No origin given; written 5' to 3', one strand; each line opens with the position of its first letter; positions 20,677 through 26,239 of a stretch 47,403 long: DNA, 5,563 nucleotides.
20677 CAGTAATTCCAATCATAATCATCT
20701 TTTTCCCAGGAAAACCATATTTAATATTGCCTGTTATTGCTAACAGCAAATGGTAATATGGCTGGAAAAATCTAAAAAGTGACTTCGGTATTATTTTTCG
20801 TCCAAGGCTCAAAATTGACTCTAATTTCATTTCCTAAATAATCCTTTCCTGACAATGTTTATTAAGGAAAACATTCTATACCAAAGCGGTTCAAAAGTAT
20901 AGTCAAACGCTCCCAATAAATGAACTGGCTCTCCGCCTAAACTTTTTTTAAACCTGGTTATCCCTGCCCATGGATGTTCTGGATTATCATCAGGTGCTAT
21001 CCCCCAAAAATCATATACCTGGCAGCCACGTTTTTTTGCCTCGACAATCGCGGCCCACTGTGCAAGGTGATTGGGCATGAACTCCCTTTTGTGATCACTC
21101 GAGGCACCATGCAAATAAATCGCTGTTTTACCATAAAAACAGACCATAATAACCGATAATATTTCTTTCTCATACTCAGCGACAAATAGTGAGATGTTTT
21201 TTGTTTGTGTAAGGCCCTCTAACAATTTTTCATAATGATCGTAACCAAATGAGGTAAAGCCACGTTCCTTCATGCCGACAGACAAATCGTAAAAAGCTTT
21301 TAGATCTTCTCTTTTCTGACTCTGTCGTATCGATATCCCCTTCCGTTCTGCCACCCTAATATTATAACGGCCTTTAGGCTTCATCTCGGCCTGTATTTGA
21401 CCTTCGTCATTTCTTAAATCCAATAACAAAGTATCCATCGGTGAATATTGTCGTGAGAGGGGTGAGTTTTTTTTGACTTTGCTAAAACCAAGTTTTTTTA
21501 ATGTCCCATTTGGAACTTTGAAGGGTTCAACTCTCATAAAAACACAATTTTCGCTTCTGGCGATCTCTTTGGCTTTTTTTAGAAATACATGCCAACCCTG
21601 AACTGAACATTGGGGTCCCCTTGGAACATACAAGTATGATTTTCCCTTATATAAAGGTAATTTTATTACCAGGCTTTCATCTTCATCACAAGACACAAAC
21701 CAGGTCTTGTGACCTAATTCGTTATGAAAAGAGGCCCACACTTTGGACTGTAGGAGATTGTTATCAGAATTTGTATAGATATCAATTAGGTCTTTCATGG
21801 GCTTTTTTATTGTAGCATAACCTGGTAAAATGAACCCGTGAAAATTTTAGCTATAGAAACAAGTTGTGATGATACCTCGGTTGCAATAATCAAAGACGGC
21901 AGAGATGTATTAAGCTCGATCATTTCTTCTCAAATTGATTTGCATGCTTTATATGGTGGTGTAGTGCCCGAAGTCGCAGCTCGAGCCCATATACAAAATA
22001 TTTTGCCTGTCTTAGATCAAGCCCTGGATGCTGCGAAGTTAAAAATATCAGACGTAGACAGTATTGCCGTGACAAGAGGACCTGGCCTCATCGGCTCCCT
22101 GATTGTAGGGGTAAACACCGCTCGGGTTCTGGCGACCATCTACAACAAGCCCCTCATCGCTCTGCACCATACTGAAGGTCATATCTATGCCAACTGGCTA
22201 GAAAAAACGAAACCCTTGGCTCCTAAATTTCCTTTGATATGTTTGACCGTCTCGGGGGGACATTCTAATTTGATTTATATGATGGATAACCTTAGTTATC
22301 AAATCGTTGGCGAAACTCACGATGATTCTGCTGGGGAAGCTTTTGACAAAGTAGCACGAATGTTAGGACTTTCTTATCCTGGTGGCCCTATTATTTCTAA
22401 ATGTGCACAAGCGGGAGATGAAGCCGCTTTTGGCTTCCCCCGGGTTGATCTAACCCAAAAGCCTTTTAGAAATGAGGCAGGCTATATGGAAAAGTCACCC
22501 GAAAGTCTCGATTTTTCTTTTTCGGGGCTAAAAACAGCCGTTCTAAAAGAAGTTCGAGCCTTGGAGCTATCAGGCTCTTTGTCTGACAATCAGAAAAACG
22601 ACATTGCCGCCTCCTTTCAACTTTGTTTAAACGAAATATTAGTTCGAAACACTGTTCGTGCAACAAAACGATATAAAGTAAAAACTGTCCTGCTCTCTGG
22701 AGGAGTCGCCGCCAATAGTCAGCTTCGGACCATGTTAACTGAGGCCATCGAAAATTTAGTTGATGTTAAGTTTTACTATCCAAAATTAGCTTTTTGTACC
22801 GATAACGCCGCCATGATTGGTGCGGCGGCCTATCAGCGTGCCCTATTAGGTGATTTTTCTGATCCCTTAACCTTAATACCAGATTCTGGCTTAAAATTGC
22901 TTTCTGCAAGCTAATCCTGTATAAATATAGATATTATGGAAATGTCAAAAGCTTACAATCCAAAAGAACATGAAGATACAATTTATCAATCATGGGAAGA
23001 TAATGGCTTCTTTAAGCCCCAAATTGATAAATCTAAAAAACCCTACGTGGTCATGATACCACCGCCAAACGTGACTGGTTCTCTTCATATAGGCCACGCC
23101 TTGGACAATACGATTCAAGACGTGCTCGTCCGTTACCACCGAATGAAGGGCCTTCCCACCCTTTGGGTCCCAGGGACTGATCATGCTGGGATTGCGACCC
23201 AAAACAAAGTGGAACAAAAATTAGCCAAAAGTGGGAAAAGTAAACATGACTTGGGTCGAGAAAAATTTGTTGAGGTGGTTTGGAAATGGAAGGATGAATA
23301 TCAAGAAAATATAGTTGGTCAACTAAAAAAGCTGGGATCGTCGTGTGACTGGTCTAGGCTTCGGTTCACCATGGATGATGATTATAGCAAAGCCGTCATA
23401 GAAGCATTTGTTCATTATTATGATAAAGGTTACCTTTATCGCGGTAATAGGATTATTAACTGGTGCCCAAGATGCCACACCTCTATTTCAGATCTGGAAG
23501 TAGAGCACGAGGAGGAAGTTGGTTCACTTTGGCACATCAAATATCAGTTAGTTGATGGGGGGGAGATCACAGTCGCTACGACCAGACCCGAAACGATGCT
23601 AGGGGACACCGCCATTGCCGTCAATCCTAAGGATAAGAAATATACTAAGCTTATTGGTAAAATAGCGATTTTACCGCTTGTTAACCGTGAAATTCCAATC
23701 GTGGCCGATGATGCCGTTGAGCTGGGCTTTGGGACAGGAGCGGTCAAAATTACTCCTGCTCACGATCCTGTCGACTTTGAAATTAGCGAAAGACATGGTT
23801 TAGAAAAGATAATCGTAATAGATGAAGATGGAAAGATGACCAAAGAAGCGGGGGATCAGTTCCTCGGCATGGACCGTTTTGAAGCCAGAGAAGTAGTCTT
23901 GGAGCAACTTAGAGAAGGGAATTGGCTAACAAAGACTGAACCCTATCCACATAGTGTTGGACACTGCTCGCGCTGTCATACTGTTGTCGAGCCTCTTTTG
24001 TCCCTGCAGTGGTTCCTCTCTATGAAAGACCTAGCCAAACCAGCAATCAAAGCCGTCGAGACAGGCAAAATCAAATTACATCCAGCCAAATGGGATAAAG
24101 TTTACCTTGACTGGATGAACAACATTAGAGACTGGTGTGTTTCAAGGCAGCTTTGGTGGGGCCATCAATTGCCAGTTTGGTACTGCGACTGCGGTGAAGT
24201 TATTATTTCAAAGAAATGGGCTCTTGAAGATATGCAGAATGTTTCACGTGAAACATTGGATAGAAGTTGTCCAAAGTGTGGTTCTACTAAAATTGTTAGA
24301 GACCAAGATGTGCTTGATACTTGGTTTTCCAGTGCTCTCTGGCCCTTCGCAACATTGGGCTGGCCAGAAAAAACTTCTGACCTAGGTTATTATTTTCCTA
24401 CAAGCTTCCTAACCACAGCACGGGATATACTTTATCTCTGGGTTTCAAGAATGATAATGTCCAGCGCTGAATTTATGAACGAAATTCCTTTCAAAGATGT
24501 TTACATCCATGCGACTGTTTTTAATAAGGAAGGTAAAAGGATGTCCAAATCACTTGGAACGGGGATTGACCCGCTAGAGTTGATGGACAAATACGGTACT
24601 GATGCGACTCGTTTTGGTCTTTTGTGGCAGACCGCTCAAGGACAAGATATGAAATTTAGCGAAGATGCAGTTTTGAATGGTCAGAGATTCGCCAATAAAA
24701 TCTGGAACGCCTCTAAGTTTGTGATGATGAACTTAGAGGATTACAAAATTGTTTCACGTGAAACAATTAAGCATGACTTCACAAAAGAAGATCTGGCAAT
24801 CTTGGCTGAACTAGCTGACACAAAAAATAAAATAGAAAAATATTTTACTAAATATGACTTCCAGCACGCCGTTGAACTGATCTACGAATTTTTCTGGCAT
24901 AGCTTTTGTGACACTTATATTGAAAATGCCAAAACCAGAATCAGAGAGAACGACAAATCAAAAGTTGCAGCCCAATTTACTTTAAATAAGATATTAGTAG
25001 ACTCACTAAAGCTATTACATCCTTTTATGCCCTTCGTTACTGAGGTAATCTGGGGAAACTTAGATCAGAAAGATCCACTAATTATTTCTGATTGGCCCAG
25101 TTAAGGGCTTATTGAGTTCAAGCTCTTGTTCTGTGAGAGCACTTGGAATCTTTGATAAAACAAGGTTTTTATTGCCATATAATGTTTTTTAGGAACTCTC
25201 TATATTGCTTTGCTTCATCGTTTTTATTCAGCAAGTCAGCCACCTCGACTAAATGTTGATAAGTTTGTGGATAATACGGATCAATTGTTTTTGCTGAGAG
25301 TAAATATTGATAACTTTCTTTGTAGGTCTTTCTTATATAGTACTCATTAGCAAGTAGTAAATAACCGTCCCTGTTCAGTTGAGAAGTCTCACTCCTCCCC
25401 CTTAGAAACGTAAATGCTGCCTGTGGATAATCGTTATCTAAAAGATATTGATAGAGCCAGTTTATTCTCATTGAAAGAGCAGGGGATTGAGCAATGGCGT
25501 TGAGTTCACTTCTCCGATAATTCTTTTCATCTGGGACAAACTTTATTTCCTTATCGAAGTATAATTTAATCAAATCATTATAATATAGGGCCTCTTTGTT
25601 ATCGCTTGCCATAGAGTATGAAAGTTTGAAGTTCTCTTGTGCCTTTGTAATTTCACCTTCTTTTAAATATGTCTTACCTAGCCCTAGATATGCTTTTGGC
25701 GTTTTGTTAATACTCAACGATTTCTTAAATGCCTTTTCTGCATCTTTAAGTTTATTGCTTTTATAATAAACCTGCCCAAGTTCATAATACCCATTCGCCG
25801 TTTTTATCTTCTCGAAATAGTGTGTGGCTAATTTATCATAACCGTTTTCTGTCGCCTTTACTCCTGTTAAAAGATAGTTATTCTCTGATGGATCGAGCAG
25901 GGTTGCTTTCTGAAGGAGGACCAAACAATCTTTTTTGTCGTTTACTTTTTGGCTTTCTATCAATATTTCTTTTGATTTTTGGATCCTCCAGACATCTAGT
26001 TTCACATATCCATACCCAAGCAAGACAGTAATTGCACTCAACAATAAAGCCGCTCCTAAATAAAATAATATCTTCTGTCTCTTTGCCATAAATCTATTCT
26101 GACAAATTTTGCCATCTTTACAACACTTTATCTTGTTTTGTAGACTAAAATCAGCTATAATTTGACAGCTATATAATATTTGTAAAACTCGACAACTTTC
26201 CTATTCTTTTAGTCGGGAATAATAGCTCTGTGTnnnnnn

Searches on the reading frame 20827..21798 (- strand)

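Call 14: search_protein_families(library=pfam, proteins=[window:20827-21798:-], max_evalue=0.001)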
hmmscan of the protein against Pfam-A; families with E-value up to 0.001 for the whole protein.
window:20827-21798:- (323 aa): 2 families
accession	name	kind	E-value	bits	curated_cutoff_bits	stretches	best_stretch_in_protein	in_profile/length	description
PF02388.22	FemAB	-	1.6e-38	133.1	24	2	201-313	294-404/406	FemAB family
PF13480.13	Acetyltransf_6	-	6.3e-13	49.5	22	1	144-266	4-136/143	Acetyltransferase (GNAT) domain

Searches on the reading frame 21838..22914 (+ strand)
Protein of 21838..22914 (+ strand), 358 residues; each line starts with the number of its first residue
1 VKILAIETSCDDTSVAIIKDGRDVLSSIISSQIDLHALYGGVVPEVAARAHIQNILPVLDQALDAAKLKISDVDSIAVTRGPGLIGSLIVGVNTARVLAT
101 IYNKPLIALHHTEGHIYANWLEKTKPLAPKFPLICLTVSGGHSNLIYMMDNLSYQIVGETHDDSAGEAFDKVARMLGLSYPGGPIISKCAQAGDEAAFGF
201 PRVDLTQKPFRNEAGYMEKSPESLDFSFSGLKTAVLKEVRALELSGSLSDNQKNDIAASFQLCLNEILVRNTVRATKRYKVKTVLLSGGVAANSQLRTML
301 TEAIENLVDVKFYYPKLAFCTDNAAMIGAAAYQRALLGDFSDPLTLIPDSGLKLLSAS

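Call 14: search_protein_families(library=pfam, proteins=[window:21838-22914:+], max_evalue=0.001)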
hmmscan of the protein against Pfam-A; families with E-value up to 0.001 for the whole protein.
window:21838-22914:+ (358 aa): 3 families
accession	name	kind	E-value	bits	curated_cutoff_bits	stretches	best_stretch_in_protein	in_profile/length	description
PF00814.31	TsaD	-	1.1e-92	311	24.8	1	24-328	2-263/264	tRNA N6-adenosine threonylcarbamoyltransferase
PF22521.2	HypF_C_2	-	6.8e-09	36.3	27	1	245-322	158-234/241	Carbamoyltransferase, Kae1-like Domain, second subdomain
PF02543.21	Carbam_trans_N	-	2.6e-08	34.1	24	1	98-302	119-322/346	Carbamoyltransferase N-terminus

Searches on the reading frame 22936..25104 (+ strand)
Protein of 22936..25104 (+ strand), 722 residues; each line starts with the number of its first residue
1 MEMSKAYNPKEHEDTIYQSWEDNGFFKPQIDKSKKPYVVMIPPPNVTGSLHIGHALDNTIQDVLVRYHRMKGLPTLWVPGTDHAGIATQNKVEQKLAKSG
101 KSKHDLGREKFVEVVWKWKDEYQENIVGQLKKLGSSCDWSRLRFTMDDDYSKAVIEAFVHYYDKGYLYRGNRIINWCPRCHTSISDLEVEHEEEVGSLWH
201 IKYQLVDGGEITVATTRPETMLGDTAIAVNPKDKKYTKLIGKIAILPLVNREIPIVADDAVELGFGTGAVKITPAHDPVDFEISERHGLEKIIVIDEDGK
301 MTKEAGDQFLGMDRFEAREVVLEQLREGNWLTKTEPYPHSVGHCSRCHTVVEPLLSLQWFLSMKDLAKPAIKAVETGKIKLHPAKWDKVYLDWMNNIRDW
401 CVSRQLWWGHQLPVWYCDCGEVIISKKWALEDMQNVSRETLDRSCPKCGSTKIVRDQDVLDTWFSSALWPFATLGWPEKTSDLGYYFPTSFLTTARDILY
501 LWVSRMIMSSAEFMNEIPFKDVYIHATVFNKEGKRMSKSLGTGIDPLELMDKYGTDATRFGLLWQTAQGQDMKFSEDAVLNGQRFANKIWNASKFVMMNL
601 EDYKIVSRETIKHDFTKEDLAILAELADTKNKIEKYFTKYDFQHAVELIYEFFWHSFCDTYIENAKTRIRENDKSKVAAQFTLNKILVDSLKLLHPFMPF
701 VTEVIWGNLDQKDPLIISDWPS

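Call 14: search_protein_families(library=pfam, proteins=[window:22936-25104:+], max_evalue=0.001)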
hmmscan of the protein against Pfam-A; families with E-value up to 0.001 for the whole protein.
window:22936-25104:+ (722 aa): 5 families
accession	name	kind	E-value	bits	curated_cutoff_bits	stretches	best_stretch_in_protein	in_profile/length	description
PF00133.28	tRNA-synt_1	-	3.2e-138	461.4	22.7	1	16-575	2-414/414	tRNA synthetases class I (I, L, M and V)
PF08264.19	Anticodon_1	-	5.9e-29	101.3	25.1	1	619-721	1-105/148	Anticodon-binding domain of tRNA ligase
PF09334.17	tRNA-synt_1g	-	8.2e-23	81.2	20.1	2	39-190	3-136/391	tRNA synthetases class I (M)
PF13603.12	tRNA-synt_1_2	-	9.6e-11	41.9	25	1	240-302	85-147/185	Leucyl-tRNA synthetase, editing domain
PF01406.26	tRNA-synt_1e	-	0.00013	21.9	27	0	516-580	234-297/301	tRNA synthetases class I (C) catalytic domain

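Call 59: find_encoding_contigs(protein=window:22936-25104:+, flank=1000, max_places=3)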
Protein window:22936-25104:+ (722 aa): 13 contigs read that carry it; 3 places shown.
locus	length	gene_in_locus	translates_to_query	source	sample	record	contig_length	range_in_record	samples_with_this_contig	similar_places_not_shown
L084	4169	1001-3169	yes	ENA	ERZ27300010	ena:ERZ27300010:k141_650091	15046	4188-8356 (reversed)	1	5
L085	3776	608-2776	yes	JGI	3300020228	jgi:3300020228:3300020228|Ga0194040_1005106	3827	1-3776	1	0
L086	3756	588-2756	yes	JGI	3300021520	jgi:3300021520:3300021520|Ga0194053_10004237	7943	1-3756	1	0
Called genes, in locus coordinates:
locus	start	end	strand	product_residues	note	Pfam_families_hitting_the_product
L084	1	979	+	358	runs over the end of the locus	PF00814:TsaD, PF02543:Carbam_trans_N (weak), PF22521:HypF_C_2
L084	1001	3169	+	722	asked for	PF00133:tRNA-synt_1, PF09334:tRNA-synt_1g, PF13603:tRNA-synt_1_2, PF09334:tRNA-synt_1g (weak), PF08264:Anticodon_1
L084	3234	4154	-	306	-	PF13181:TPR_8 (faint), PF23914:TPR_CcmH_CycH (faint), PF13428:TPR_14 (faint), PF13424:TPR_12 (faint), PF00515:TPR_1 (weak), PF07719:TPR_2 (weak), PF14559:TPR_19 (faint)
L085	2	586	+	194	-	?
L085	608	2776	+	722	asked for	PF00133:tRNA-synt_1, PF09334:tRNA-synt_1g, PF13603:tRNA-synt_1_2, PF09334:tRNA-synt_1g (weak), PF08264:Anticodon_1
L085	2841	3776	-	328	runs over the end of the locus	?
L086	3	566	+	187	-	?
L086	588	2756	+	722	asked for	PF00133:tRNA-synt_1, PF09334:tRNA-synt_1g, PF13603:tRNA-synt_1_2, PF09334:tRNA-synt_1g (weak), PF08264:Anticodon_1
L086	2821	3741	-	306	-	PF13181:TPR_8 (faint), PF23914:TPR_CcmH_CycH (faint), PF13428:TPR_14 (faint), PF13424:TPR_12 (faint), PF00515:TPR_1 (weak), PF07719:TPR_2 (weak), PF14559:TPR_19 (faint)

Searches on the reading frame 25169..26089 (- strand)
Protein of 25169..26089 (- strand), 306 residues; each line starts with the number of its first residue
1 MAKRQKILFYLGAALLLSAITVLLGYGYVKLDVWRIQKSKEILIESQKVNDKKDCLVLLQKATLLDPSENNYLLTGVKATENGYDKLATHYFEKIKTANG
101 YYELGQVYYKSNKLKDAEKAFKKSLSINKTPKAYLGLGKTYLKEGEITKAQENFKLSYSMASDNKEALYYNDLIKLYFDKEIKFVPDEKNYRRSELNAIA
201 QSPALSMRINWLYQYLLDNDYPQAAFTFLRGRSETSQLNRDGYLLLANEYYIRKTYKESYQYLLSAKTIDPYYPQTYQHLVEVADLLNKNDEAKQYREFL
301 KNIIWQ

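Call 14: search_protein_families(library=pfam, proteins=[window:25169-26089:-], max_evalue=0.001)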
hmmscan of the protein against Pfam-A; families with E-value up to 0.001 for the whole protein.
window:25169-26089:- (306 aa): 10 families
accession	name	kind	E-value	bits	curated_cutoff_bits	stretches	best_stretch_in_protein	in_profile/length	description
PF07719.23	TPR_2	-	1e-10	41.3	27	1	98-129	1-32/34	Tetratricopeptide repeat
PF13181.12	TPR_8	-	3e-09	36.8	25.7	1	99-129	2-32/34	Tetratricopeptide repeat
PF00515.34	TPR_1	-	1.3e-08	34.8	27.8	1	98-129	1-32/34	Tetratricopeptide repeat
PF13424.12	TPR_12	-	1.7e-07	31.8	30.1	0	95-128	42-75/77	Tetratricopeptide repeat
PF13428.12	TPR_14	-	8.5e-07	29.5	23.5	0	99-139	2-43/44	Tetratricopeptide repeat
PF23914.1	TPR_CcmH_CycH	-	3.2e-06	27.5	42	0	98-131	50-83/158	Cytochrome c-type biogenesis protein H TPR domain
PF14559.12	TPR_19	-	2.1e-05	25.2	25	0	110-152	3-46/68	Tetratricopeptide repeat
PF13432.12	TPR_16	-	3e-05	24.8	32.7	0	102-150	1-50/65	Tetratricopeptide repeat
PF13414.12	TPR_11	-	0.00058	19.9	26.8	1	105-145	1-42/42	TPR repeat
PF25060.1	ARM_TT21_2nd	-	0.00081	19.4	27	0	86-170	44-131/270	Tetratricopeptide repeat protein 21 second ARM domain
